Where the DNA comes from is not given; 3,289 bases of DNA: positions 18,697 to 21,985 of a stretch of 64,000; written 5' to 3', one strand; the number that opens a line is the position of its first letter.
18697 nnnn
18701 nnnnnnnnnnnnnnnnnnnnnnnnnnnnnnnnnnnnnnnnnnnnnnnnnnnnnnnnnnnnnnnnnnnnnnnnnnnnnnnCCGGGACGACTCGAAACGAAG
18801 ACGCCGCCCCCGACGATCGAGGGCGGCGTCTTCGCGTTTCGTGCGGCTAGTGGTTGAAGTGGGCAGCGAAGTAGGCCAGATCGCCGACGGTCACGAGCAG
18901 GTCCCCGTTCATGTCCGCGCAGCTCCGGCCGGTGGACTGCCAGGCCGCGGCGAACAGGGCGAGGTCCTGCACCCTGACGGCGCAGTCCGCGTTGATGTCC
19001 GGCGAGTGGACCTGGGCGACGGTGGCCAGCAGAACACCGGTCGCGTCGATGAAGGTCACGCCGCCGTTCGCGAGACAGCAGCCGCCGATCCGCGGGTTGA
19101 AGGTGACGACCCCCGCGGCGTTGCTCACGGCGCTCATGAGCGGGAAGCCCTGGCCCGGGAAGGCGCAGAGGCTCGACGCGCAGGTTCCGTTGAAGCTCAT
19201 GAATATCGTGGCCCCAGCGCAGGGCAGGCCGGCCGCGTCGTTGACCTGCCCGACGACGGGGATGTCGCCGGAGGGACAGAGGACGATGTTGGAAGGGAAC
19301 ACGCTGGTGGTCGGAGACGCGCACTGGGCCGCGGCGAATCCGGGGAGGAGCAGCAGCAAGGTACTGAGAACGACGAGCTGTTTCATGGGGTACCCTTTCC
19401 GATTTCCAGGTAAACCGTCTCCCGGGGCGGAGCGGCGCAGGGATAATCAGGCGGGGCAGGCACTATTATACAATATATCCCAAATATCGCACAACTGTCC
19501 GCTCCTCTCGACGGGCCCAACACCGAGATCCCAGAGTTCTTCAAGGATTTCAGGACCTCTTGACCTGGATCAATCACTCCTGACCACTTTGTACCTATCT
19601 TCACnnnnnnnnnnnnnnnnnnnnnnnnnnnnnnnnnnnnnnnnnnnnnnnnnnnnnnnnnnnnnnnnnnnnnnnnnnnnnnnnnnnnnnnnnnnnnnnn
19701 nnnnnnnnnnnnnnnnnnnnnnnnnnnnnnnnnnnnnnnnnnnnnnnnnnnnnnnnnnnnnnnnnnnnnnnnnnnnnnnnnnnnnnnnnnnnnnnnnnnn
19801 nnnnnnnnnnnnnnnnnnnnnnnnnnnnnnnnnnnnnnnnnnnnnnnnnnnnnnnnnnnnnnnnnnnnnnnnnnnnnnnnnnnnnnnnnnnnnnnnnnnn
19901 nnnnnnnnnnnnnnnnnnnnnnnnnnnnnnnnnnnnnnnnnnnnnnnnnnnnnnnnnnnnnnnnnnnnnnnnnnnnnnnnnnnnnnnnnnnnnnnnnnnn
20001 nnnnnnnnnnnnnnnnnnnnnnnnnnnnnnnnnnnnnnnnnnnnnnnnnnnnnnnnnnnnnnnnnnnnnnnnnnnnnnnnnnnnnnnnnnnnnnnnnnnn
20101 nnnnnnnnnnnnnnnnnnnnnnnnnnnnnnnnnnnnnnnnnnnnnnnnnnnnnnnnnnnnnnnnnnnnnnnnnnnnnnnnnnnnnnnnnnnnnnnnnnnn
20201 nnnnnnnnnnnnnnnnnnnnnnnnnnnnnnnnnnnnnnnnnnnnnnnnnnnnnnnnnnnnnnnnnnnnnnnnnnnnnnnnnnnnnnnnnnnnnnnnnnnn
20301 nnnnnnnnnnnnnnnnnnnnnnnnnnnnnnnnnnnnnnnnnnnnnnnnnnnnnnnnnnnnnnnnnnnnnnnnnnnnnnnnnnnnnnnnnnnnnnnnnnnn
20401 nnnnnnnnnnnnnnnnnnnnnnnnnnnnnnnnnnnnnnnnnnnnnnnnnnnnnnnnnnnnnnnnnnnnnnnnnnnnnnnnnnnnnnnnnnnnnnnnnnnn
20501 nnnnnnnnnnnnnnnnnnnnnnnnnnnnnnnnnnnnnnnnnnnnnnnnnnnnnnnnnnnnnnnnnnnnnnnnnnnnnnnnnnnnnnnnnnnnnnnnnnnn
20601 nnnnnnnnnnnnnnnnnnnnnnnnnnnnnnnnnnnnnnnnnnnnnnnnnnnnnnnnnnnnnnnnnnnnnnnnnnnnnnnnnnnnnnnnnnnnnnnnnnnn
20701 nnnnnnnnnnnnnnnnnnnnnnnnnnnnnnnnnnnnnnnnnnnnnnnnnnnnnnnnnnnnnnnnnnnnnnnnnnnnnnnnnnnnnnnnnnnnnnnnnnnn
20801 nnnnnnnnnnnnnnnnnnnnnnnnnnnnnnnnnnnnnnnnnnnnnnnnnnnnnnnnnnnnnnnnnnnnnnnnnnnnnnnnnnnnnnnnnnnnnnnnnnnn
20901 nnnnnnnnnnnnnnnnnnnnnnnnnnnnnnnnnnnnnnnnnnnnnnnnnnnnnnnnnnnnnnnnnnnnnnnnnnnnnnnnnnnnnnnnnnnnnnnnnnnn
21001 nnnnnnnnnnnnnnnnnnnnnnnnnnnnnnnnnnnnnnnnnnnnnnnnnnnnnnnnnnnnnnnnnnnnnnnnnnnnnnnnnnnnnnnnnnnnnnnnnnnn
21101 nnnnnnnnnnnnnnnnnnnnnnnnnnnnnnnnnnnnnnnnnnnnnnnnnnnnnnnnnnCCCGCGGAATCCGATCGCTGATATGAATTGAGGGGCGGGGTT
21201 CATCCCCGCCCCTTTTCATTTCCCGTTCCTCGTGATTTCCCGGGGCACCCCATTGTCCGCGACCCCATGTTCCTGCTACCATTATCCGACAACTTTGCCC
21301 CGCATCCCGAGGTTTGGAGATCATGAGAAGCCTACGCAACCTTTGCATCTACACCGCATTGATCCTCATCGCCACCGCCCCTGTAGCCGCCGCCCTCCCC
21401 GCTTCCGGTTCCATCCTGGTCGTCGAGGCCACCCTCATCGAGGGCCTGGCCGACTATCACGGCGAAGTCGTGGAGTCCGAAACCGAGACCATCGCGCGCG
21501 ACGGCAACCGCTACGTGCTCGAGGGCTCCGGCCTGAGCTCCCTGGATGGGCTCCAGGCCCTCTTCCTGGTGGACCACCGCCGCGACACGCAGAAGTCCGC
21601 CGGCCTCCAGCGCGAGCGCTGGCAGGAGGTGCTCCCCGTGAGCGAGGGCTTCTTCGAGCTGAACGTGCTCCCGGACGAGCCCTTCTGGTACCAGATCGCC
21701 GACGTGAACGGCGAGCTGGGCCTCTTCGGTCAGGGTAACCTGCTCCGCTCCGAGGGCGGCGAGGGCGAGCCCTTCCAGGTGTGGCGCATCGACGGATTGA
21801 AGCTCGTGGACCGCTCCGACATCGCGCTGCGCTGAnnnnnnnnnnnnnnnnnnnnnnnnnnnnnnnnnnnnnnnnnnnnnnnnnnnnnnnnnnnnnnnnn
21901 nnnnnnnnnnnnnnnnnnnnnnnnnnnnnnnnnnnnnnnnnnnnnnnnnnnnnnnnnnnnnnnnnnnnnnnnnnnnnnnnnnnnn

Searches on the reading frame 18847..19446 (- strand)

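Call 8: search_protein_families(library=pfam, proteins=[window:18847-19386:-], max_evalue=0.001)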
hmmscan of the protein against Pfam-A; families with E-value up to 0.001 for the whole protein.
window:18847-19386:- (179 aa): 0 families

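Call 20: search_protein_families(library=ncbifam, proteins=[window:18847-19446:-], max_evalue=0.00001)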
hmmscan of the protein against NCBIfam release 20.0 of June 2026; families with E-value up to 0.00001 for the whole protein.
window:18847-19446:- (199 aa): 1 family
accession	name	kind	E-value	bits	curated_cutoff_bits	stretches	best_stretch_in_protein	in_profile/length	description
NF041540.1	dockerin_GC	domain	9.1e-06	26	29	0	152-198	13-64/67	GC-type dockerin domain-anchored protein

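Call 50: search_protein_families(library=pfam, proteins=[window:18847-19386:-], max_evalue=0.1)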
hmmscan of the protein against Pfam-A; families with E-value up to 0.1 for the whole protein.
window:18847-19386:- (179 aa): 1 family
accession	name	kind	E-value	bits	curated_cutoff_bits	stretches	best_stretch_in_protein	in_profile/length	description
PF19462.4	DUF5999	-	0.081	13.4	27.5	0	88-125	15-51/57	Family of unknown function (DUF5999)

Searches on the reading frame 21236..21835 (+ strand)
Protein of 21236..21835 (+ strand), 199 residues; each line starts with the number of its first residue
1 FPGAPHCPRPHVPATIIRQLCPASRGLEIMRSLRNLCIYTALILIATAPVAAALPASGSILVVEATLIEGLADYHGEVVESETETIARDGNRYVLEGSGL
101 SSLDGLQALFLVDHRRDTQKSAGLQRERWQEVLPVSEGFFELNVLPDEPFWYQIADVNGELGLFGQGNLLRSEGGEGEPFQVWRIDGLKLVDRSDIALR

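Call 8: search_protein_families(library=pfam, proteins=[window:21314-21835:+], max_evalue=0.001)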
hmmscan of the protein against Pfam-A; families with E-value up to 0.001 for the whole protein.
window:21314-21835:+ (173 aa): 0 families

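Call 20: search_protein_families(library=ncbifam, proteins=[window:21236-21835:+], max_evalue=0.00001)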
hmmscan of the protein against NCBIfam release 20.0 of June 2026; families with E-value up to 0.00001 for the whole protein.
window:21236-21835:+ (199 aa): 0 families

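Call 50: search_protein_families(library=pfam, proteins=[window:21323-21835:+], max_evalue=0.1)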
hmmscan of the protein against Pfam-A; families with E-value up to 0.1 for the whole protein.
window:21323-21835:+ (170 aa): 0 families
